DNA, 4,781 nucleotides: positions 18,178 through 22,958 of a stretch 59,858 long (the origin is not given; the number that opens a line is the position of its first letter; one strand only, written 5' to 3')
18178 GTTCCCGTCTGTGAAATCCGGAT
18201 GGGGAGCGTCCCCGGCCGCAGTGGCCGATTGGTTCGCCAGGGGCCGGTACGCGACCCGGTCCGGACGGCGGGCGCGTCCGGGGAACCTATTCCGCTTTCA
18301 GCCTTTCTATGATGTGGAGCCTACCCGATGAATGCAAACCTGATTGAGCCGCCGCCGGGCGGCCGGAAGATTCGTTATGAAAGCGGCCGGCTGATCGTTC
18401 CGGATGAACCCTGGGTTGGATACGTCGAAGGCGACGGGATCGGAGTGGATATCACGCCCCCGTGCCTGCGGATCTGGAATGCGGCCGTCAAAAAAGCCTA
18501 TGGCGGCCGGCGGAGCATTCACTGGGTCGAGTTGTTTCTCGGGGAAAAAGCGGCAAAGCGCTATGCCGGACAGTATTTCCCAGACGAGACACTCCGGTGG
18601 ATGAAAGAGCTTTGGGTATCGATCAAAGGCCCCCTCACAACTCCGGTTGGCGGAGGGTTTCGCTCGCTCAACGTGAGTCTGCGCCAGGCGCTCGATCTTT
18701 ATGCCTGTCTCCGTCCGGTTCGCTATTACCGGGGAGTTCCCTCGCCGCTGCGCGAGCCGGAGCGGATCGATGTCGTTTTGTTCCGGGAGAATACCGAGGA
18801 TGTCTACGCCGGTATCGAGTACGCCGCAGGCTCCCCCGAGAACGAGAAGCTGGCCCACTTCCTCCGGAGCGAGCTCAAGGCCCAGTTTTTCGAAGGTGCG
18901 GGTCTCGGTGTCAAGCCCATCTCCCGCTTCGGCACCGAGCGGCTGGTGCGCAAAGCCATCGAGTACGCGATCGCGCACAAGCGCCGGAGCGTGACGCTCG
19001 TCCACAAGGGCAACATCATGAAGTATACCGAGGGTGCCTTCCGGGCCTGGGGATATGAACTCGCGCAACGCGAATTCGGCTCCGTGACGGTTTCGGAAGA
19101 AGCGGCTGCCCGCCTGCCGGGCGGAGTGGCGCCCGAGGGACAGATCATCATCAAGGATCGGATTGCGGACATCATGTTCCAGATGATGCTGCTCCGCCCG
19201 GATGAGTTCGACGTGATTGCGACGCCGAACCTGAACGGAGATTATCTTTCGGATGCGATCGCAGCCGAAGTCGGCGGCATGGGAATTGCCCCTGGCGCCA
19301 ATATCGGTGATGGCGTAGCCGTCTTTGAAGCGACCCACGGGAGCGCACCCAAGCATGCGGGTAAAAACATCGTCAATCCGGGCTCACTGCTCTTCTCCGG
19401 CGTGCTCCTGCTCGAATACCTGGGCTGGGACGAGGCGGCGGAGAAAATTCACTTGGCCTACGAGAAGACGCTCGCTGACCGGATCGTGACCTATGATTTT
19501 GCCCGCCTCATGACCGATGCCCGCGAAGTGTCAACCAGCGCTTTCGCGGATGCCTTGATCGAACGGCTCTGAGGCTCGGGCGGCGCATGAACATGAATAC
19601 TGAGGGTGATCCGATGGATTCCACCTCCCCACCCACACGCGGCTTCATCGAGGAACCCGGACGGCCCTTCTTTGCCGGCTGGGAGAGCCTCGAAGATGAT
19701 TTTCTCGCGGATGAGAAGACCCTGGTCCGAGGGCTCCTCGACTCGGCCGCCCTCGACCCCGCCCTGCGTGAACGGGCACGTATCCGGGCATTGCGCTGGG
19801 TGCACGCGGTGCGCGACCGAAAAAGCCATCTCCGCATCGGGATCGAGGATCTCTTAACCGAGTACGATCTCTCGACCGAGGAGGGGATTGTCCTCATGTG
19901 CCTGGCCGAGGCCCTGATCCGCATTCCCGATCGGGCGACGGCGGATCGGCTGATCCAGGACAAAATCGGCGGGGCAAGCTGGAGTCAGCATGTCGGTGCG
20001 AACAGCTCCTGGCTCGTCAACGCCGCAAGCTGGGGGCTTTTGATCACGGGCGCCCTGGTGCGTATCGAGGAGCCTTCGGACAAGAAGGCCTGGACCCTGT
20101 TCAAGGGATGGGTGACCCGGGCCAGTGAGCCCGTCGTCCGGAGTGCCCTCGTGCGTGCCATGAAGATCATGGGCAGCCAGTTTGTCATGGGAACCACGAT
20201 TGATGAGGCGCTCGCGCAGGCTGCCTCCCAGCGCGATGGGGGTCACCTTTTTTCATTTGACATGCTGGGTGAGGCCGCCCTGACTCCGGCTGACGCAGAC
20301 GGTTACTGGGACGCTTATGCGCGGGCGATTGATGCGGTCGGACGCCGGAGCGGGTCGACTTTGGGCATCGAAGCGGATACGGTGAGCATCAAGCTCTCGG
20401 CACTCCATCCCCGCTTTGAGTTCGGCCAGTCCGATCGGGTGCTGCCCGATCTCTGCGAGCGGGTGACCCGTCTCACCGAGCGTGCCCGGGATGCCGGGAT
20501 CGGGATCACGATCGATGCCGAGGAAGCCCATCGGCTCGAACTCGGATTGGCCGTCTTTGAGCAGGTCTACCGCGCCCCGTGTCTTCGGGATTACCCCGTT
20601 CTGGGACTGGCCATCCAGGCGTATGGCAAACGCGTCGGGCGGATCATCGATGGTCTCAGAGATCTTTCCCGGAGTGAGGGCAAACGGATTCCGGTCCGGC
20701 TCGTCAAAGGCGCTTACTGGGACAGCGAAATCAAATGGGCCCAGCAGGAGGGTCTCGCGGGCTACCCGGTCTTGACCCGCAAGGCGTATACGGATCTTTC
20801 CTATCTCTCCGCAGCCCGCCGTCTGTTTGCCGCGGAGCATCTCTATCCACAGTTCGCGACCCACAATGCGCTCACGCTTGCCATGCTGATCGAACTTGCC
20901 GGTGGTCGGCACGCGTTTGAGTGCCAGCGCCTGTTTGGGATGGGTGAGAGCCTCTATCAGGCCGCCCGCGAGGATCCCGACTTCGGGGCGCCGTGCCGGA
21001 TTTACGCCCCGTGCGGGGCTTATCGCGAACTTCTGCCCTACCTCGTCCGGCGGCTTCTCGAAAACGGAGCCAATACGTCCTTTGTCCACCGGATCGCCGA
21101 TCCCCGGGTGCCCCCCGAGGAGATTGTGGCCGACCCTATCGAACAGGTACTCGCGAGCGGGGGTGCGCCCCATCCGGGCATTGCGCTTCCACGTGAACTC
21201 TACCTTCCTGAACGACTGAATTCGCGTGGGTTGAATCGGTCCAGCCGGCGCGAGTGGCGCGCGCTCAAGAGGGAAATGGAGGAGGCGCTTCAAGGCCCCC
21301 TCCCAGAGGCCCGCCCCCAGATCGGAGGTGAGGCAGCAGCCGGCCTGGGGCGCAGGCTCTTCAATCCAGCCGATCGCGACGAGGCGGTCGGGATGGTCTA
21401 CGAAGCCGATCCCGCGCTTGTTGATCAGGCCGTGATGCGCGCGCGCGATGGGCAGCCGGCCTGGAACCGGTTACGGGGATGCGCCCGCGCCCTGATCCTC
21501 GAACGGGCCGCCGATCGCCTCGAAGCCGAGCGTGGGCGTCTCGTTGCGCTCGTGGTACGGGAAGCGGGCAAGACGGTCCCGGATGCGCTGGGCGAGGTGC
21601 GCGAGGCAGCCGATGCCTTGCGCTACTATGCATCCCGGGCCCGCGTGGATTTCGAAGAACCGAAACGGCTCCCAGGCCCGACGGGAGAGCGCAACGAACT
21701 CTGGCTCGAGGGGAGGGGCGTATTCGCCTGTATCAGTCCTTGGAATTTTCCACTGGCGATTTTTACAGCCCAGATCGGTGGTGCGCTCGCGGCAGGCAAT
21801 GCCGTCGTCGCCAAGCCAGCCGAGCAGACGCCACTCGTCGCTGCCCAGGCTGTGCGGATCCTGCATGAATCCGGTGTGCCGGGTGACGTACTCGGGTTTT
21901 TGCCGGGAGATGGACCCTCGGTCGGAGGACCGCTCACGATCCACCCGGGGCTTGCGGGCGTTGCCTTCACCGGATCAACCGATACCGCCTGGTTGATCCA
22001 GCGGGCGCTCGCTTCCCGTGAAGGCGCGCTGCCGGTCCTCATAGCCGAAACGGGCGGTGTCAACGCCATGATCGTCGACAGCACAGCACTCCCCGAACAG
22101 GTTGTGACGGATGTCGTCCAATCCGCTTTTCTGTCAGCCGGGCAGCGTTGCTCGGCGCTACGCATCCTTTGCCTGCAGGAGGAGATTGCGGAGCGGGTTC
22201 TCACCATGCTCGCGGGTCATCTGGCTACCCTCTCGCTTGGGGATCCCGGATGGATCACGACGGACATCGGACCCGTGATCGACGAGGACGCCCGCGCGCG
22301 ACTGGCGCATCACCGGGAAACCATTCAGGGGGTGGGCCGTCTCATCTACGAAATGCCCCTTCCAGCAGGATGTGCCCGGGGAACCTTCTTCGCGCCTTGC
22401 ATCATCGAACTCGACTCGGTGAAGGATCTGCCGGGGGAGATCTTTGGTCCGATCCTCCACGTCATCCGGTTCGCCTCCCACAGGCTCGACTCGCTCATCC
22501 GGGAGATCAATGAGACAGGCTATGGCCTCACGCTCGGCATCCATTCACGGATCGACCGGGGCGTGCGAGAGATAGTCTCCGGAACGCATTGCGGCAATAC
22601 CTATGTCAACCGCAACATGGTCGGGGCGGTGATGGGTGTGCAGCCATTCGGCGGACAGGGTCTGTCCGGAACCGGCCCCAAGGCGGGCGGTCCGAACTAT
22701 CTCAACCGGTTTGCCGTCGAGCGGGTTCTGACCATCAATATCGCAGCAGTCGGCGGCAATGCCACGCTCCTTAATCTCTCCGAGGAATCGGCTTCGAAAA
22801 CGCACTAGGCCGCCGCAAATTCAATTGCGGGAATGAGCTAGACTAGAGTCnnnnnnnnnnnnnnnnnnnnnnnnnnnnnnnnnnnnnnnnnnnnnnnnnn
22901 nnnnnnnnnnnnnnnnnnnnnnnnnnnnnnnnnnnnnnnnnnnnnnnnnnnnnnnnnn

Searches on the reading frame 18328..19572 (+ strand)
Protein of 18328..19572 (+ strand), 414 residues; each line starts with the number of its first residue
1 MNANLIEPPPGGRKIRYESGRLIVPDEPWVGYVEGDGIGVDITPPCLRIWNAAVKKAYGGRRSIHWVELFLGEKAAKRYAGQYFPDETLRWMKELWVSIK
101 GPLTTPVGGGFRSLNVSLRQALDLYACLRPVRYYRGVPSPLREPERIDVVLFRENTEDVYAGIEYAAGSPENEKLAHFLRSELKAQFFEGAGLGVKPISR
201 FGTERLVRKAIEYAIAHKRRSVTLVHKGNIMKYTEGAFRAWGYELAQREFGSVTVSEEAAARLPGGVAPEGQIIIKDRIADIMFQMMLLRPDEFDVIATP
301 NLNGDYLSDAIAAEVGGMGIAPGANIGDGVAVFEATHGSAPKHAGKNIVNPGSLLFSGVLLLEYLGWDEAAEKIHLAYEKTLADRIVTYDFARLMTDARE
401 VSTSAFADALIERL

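Call 62: search_protein_families(library=pfam, proteins=[window:18328-19572:+], max_evalue=0.00001)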
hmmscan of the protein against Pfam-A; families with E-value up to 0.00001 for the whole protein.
window:18328-19572:+ (414 aa): 1 family
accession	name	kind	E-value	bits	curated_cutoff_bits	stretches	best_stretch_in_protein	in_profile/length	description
PF00180.25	Iso_dh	-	2.1e-85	287.5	27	1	31-409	3-347/348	Isocitrate/isopropylmalate dehydrogenase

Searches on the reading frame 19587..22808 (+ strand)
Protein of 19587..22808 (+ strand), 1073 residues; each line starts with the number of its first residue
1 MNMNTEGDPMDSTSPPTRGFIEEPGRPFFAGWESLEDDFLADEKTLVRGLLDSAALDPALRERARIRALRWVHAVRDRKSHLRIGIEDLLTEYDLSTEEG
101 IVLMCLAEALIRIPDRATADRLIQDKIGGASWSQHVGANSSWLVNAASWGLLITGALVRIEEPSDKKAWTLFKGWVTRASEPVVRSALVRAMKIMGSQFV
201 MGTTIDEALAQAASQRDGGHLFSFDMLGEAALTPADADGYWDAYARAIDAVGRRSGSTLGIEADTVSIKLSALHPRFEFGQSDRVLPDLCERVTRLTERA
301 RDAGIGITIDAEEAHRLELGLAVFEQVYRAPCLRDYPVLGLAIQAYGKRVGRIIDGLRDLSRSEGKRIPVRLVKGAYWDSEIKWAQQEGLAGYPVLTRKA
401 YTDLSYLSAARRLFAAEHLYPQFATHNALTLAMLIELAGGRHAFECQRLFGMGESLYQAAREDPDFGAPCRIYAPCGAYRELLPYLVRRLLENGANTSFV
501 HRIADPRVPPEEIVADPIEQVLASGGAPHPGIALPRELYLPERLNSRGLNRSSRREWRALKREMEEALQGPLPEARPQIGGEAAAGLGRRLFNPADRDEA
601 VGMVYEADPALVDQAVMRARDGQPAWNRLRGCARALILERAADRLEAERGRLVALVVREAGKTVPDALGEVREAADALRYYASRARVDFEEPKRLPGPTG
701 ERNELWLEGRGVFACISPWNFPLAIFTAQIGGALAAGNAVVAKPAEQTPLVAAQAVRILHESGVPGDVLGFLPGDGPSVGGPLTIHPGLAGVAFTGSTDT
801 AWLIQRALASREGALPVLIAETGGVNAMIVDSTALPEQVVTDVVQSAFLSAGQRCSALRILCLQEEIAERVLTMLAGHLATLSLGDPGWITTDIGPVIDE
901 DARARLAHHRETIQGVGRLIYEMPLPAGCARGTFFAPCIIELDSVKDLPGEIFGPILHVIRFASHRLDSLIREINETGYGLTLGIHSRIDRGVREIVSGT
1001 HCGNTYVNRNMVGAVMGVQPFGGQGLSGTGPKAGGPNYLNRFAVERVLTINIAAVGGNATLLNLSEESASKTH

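Call 62: search_protein_families(library=pfam, proteins=[window:19587-22808:+], max_evalue=0.00001)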
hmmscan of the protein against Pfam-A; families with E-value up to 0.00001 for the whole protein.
window:19587-22808:+ (1073 aa): 4 families
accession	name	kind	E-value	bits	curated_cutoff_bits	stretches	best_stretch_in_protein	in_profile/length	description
PF00171.27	Aldedh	-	1.6e-102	343.9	23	1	591-1043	11-456/461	Aldehyde dehydrogenase family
PF01619.24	Pro_dh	-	1.4e-87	294.2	27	1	209-502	2-278/278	Proline dehydrogenase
PF14850.11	Pro_dh-DNA_bdg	-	1.1e-41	142.3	27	1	86-199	2-112/112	DNA-binding domain of Proline dehydrogenase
PF18327.6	PRODH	-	9.1e-06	26.3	26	0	39-76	11-48/48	Proline utilization A proline dehydrogenase N-terminal domain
